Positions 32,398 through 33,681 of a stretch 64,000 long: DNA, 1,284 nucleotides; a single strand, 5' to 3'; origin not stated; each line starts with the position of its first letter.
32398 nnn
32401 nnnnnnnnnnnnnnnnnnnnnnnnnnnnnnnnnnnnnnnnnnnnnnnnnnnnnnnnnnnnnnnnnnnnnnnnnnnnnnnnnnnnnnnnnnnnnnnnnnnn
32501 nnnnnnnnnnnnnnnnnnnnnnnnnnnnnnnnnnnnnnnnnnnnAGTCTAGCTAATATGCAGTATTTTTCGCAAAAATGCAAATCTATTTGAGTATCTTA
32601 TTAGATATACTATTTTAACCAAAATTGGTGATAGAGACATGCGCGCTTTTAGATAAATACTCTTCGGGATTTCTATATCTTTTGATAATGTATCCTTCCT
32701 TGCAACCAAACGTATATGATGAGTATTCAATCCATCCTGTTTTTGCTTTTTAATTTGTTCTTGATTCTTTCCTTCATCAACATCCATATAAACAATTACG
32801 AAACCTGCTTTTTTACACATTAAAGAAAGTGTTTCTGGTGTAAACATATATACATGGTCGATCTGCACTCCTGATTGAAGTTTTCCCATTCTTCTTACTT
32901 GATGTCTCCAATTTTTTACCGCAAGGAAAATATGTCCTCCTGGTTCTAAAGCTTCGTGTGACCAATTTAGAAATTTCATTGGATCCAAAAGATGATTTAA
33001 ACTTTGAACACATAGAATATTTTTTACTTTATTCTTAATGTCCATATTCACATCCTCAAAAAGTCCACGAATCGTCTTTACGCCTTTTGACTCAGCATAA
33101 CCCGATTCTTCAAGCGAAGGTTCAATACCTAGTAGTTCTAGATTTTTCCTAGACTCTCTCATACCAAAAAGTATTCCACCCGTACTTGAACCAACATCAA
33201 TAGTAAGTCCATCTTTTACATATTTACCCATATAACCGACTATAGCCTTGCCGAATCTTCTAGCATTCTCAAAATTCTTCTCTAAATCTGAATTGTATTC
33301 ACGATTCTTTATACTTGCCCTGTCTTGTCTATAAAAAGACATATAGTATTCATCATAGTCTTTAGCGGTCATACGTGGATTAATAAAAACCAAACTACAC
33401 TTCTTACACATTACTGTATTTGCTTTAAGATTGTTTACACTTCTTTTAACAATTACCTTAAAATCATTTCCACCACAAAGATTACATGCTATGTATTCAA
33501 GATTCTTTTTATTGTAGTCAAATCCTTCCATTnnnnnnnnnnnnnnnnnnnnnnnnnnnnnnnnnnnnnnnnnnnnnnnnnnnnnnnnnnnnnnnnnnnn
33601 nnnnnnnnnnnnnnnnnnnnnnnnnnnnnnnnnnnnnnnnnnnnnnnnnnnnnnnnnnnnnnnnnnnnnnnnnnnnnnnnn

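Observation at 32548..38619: Tandemly duplicated cassette of Zn-ribbon methyltransferases and TagF-like transferases (MT-T-T-MT-T)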

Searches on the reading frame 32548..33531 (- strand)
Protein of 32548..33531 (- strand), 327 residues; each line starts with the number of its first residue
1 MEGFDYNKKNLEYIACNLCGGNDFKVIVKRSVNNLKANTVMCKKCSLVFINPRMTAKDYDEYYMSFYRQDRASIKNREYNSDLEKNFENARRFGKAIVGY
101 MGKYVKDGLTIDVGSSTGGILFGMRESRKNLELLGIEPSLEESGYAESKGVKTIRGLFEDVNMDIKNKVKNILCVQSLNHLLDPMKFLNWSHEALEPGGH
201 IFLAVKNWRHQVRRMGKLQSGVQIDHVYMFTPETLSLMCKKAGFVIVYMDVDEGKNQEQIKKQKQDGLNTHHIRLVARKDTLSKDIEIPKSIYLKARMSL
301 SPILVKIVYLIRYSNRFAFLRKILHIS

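Call 3: search_protein_families(library=pfam, proteins=[window:32548-33531:-], max_evalue=0.1)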
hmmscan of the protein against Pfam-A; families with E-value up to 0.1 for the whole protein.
window:32548-33531:- (327 aa): 6 families
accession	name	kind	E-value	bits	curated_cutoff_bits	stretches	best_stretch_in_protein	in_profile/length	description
PF13489.12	Methyltransf_23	-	2.9e-13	50.3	27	1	110-247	26-162/164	Methyltransferase domain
PF08242.18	Methyltransf_12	-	7.2e-06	27.1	30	1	111-201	1-98/98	Methyltransferase domain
PF08241.18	Methyltransf_11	-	3.7e-05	24.7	21.2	1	112-202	2-94/95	Methyltransferase domain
PF13847.12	Methyltransf_31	-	0.00098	19.3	27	1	110-204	7-110/145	Methyltransferase domain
PF13649.12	Methyltransf_25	-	0.0023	19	27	1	112-199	3-97/97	Methyltransferase domain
PF14354.12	Lar_restr_allev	-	0.083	13.6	28.6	0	15-53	5-34/58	Restriction alleviation protein Lar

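Call 4: search_protein_families(library=ncbifam, proteins=[window:32548-33531:-], max_evalue=0.1)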
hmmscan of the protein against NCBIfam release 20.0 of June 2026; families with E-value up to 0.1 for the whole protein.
window:32548-33531:- (327 aa): 6 families
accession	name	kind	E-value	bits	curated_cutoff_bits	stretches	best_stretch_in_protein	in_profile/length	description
TIGR04345.1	ovoA_Cterm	equivalog_domain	0.00061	19.4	170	1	172-242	138-209/242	putative 4-mercaptohistidine N1-methyltransferase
NF011650.0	PRK15068.1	equivalog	0.0015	17.4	209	1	106-261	122-286/324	tRNA 5-methoxyuridine(34)/uridine 5-oxyacetic acid(34) synthase CmoB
TIGR01983.1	UbiG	equivalog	0.0021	17.4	102.95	1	107-207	50-155/228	bifunctional 2-polyprenyl-6-hydroxyphenol methylase/3-demethylubiquinol 3-O-methyltransferase UbiG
NF045667.1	MTase_DVU1556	equivalog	0.031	13.7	155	1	110-248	26-164/213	DVU_1556 family methyltransferase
TIGR04165.1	methano_modCys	hypoth_equivalog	0.047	14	60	0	16-50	10-47/50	TIGR04165 family Cys-rich peptide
NF047912.1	ECs_2282_CxxC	subfamily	0.055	13.4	37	0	14-46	3-34/60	ECs_2282 family putative zinc-binding protein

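Call 22: find_homologous_proteins(query=window:32548-33531:-, max_evalue=0.00001)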
Query window:32548-33531:- (327 aa): 193 proteins with E <= 0.00001 among 1132 candidates; the best 120 are listed.
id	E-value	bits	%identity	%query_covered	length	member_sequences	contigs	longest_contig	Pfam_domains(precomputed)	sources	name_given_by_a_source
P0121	1.2e-209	713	95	100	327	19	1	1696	PF13489.13,PF08241.19,PF08242.19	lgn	-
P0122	7.2e-188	641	85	100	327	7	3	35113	PF13489.13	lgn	-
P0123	1.1e-170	585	76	100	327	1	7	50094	PF13489.13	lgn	-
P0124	9.3e-167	572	74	100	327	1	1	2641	PF13489.13,PF08241.19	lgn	-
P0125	5.4e-165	566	74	100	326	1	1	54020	PF13489.13,PF08242.19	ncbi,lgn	-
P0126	1.1e-163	562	73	100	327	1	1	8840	PF13489.13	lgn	-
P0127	1.9e-163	561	73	100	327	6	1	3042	PF13489.13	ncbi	-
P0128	7.2e-163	559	73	100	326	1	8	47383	PF13489.13,PF08241.19,PF08242.19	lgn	-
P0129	2.9e-162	557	74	100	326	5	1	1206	PF13489.13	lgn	-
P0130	7.6e-161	553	73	100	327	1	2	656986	PF13489.13,PF08241.19,PF08242.19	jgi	jgi:SAM-dependent methyltransferase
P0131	2.3e-160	551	71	99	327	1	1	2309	PF13489.13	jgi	jgi:SAM-dependent methyltransferase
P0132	3.9e-159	547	74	100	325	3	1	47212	PF13489.13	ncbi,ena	-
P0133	8.3e-159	546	72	100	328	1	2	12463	PF13489.13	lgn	-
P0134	3.8e-156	537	70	100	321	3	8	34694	PF13489.13,PF08241.19,PF08242.19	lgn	-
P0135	4.2e-156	537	72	99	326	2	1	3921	PF13489.13,PF08241.19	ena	-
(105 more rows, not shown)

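Call 37: predict_structure(alignment_id=A4)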
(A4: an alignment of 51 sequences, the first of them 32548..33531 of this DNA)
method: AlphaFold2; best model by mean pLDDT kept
length: 327 residues; sequences in the alignment: 51
mean_pLDDT: 93.5   pTM: 0.91
mean pLDDT of the five models: 93.5, 93.3, 93.3, 92.6, 92.0
residues with pLDDT >= 90: 263; 70-90: 58; 50-70: 5; < 50: 1
segments of 3 or more residues with pLDDT < 50: none
pLDDT, mean of each block of 10 residues (from residue 1): 82 98 98 95 98 94 83 76 92 98 98 96 98 94 94 92 93 96 97 97 98 97 96 98 97 94 95 97 83 96 96 87 76
secondary structure, 60 per line:
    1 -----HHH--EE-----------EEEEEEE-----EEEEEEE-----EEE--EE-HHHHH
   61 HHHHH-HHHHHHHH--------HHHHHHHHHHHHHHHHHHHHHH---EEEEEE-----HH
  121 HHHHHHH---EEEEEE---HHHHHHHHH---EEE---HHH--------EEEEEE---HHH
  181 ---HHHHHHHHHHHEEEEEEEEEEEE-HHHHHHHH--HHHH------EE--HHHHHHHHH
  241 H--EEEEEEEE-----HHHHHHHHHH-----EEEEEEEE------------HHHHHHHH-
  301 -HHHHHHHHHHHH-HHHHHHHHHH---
elements in order: E24-30 E36-42 E48-50 H56-65 H67-74 H83-104 E108-113 H119-127 E131-136 H140-148 E152-154 E169-174 H184-194 E195-206 H208-215 H218-221 H232-241 E244-251 H257-266 E272-279 H292-299 H302-313 H315-324

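Call 41: fold_search(model_id=the predicted structure, library=pdb)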
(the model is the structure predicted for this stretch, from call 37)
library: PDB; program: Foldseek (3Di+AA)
matches with E <= 10: 1978; with E <= 0.001: 940
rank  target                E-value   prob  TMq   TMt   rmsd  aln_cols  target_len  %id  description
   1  4rv9                  5.7e-15  1.00  0.61  0.49   7.0       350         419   12  Crystal structure of MtmC in complex with SAH (released 2015-02-04)
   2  4rvd                  6.0e-14  1.00  0.59  0.47   7.3       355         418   13  Crystal structure of MtmC in complex with SAM (released 2015-01-28)
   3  5t6b_D                3.3e-13  1.00  0.56  0.47   8.9       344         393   12  X-ray structure of the KijD1 C3-methyltransfeerase, converted to monomeric form (released 2016-09-14)
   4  4e33                  3.9e-13  1.00  0.57  0.47   8.4       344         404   14  X-ray Structure of the C-3'-Methyltransferase TcaB9 in Complex with S-Adenosyl-L-Homocysteine and Reduced dTDP-Sugar Sub (released 2012-04-25)
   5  3ndi                  4.7e-13  1.00  0.55  0.45   9.5       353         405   14  X-ray Structure of a C-3'-Methyltransferase in Complex with S-adenosylmethionine and dTMP (released 2010-06-30)
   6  5t6b_A                5.0e-13  1.00  0.58  0.48   8.2       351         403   12  X-ray structure of the KijD1 C3-methyltransfeerase, converted to monomeric form (released 2016-09-14)
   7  5t67_A                7.0e-13  1.00  0.58  0.48   8.3       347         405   13  x-ray structure of the KijD1 C3-methyltransferase from Actinomadura kijaniata in complex with SAH and dTDP-sugar produ (released 2016-09-14)
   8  4e2w                  7.0e-13  1.00  0.55  0.45   8.7       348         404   14  X-ray Structure of the H181N mutant of TcaB9, a C-3'-Methyltransferase, in Complex with S-Adenosyl-L-Homocysteine and Su (released 2012-04-25)
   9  4e2y                  7.0e-13  1.00  0.55  0.46   8.3       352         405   15  X-ray Structure of the E224Q mutant of TcaB9, a C-3'-Methyltransferase, in Complex with S-Adenosyl-L-Homocysteine and Su (released 2012-04-25)
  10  4e31                  9.3e-13  1.00  0.57  0.47   8.4       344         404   14  X-ray Structure of the Y76F mutant of TcaB9, a C-3'-Methyltransferase, in Complex with S-Adenosyl-L-Homocysteine and Sug (released 2012-04-25)
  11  4e30                  1.2e-12  1.00  0.56  0.46   8.6       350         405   14  X-ray Structure of the H181N/E224Q double mutant of TcaB9, a C-3'-Methyltransferase, in Complex with S-Adenosyl-L-Homocy (released 2012-04-25)
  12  4e2z                  1.5e-12  1.00  0.56  0.47   8.4       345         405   14  X-ray Structure of the H225N mutant of TcaB9, a C-3'-Methyltransferase, in Complex with S-Adenosyl-L-Homocysteine and Su (released 2012-04-25)
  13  5t6b_C                1.7e-12  1.00  0.56  0.47   7.8       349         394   12  X-ray structure of the KijD1 C3-methyltransfeerase, converted to monomeric form (released 2016-09-14)
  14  4e2x                  1.9e-12  1.00  0.57  0.47   8.4       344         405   14  X-ray Structure of the Y222F mutant of TcaB9, a C-3'-Methyltransferase, in Complex with S-Adenosyl-L-Homocysteine and dT (released 2012-04-25)
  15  5t6b_B                2.8e-12  1.00  0.57  0.47   8.8       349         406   13  X-ray structure of the KijD1 C3-methyltransfeerase, converted to monomeric form (released 2016-09-14)
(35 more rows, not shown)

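Call 42: search_solved_structures(query=A4, max_evalue=10, show_alignments=5)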
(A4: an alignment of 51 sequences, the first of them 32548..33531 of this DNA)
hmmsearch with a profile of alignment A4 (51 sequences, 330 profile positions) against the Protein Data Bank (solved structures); distinct sequences matched with E-value up to 10: 58.
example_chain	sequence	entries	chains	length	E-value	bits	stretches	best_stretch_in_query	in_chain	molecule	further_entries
1vlm_A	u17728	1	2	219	4.6e-08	35.9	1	104-245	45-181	SAM-dependent methyltransferase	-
2p7h_A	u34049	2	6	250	2e-07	33.8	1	95-221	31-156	Hypothetical protein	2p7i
5t64_A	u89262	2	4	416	2.2e-07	33.6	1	107-250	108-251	Sugar 3-C-methyl transferase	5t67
5t6b_A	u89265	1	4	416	3.8e-07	32.8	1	109-250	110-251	Sugar 3-C-methyl transferase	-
3ndi_A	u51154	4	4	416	3.9e-06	29.5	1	109-250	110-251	Methyltransferase | TcaB9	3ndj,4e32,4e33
4e31_A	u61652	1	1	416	3.9e-06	29.5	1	109-250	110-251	TcaB9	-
4e2y_A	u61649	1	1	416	5.3e-06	29.1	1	109-250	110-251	TcaB9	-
4e2x_A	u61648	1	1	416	5.3e-06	29.1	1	109-250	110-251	TcaB9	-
6p3m_A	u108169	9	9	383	3.5e-05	26.4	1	104-203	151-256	tetrahydroprotoberberine N-methyltransferase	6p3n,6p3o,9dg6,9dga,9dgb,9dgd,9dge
9dg9_A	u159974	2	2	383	4.8e-05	25.9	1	104-203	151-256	Tetrahydroprotoberberine N-methyltransferase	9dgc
9dg8_A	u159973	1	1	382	5.5e-05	25.8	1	104-203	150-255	Tetrahydroprotoberberine N-methyltransferase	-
9dg7_A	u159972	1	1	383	5.5e-05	25.7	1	104-203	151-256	Tetrahydroprotoberberine N-methyltransferase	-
5dpm_A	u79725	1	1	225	6e-05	25.6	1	109-207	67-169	Ubiquinone biosynthesis O-methyltransferase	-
4kdr_A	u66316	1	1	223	6.8e-05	25.4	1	109-207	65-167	3-demethylubiquinone-9 3-methyltransferase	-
4e2z_A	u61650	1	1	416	0.0001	24.9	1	109-249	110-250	TcaB9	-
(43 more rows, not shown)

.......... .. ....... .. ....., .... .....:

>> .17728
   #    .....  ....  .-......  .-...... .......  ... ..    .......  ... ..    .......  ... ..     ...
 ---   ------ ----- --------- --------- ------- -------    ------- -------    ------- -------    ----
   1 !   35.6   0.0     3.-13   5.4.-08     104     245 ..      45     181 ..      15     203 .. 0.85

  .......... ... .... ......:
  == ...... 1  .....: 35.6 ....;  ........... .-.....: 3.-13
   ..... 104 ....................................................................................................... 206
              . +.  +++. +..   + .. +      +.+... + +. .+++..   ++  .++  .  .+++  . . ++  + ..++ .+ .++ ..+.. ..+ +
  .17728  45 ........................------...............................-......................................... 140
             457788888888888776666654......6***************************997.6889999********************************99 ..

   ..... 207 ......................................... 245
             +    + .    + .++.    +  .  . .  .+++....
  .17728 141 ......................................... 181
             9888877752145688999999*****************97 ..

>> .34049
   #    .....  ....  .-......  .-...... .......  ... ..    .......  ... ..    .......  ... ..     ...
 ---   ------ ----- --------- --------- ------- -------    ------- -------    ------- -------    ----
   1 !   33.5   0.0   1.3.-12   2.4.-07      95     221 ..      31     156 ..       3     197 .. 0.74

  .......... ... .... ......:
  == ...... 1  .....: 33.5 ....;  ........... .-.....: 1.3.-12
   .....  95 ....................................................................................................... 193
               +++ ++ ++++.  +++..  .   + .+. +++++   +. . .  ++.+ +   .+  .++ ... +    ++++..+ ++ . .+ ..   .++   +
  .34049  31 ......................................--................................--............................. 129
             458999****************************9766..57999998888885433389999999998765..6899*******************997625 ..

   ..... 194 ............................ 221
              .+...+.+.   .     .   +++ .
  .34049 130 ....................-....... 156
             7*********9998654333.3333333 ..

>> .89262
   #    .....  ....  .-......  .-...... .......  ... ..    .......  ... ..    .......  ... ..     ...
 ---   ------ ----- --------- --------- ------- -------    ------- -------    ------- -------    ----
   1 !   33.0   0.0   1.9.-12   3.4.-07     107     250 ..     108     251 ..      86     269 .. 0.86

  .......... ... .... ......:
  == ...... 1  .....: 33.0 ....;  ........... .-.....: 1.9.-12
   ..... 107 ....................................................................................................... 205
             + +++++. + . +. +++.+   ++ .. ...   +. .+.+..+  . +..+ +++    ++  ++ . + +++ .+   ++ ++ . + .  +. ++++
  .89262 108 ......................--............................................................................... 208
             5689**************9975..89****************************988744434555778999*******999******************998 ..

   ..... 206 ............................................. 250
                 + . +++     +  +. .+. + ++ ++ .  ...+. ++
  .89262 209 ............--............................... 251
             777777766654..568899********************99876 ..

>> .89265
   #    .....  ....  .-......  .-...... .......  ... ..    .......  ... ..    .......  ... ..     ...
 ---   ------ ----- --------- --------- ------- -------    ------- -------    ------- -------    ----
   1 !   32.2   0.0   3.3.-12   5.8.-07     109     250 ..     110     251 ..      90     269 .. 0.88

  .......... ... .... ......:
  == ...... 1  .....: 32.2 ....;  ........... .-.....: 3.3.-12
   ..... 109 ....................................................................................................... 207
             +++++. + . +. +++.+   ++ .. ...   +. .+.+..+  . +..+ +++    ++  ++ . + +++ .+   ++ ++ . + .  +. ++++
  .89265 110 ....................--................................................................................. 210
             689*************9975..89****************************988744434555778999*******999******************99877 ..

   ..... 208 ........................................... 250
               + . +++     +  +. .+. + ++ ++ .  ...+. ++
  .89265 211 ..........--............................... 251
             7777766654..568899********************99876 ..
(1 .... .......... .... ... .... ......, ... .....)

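Call 79: search_protein_families(library=pfam, alignment_id=A4, max_evalue=0.1)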
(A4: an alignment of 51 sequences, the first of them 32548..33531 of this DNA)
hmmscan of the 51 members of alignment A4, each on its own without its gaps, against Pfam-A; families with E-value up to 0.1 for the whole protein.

A. member 1, window:32548-33531:- (327 aa): 6 families
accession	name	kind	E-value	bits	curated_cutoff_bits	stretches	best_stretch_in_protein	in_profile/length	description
PF13489.12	Methyltransf_23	-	2.9e-13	50.3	27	1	110-247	26-162/164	Methyltransferase domain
PF08242.18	Methyltransf_12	-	7.2e-06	27.1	30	1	111-201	1-98/98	Methyltransferase domain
PF08241.18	Methyltransf_11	-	3.7e-05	24.7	21.2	1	112-202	2-94/95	Methyltransferase domain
PF13847.12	Methyltransf_31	-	0.00098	19.3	27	1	110-204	7-110/145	Methyltransferase domain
PF13649.12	Methyltransf_25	-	0.0023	19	27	1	112-199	3-97/97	Methyltransferase domain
PF14354.12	Lar_restr_allev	-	0.083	13.6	28.6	0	15-53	5-34/58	Restriction alleviation protein Lar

B. families by the number of members that match (of 51 scanned): 32 families (the first 25 are shown)
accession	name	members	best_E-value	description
PF13489.12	Methyltransf_23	51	1.4e-16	Methyltransferase domain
PF08241.18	Methyltransf_11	50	9.9e-09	Methyltransferase domain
PF08242.18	Methyltransf_12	50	1e-08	Methyltransferase domain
PF13649.12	Methyltransf_25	45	2.5e-07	Methyltransferase domain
PF13847.12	Methyltransf_31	25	2.2e-06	Methyltransferase domain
PF14354.12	Lar_restr_allev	17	0.0021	Restriction alleviation protein Lar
PF02390.23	Methyltransf_4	12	0.00096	Putative methyltransferase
PF07021.18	MetW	8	4.9e-05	Methionine biosynthesis protein MetW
PF24077.1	IgA0_D2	6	1.7e-06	Immunoglobulin A1 protease autotransporter domain 2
PF06859.18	Bin3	6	0.011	Bicoid-interacting protein 3 (Bin3)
PF01728.25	FtsJ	5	0.012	FtsJ-like methyltransferase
PF24292.1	DUF7479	4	0.024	Domain of unknown function (DUF7479)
PF05207.18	Zn_ribbon_CSL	3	0.001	CSL zinc finger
PF12251.13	SNAPC3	3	0.036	snRNA-activating protein complex (SNAPc), subunit 3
PF00291.31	PALP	2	0.085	Pyridoxal-phosphate dependent enzyme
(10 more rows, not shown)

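Call 85: search_protein_representatives(alignment_id=A4)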
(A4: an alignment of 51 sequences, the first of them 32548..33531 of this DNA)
Query: 51 sequences, 330 profile positions. Proteins with E-value up to 0.001 (for the whole library): 28439; up to 1e-10: 6775; up to 1e-30: 165. The best 150 are listed.
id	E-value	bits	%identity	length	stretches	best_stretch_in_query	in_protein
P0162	5.4e-126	436.7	-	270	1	2-267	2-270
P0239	4.2e-122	423.9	-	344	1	2-327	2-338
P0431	2.1e-118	411.7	-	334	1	2-326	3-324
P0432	9.1e-102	357.0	-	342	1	2-315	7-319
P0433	9.3e-102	357.0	-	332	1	2-315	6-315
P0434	7.7e-100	350.7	-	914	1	2-309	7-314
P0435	2.0e-99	349.4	-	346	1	11-320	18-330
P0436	6.5e-99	347.7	-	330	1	3-325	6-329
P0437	2.0e-98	346.1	-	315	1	2-316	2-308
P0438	9.7e-98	343.8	-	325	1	2-311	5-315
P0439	1.4e-93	330.1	-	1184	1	2-312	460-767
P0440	1.5e-91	323.5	-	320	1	2-317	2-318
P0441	5.6e-90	318.3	-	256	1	66-324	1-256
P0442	6.4e-90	318.1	-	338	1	3-327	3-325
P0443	1.7e-89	316.7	-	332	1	2-314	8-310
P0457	7.8e-74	265.2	-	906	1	5-283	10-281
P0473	1.1e-54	202.3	-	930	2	6-248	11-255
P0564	8.6e-32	127.0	-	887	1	18-248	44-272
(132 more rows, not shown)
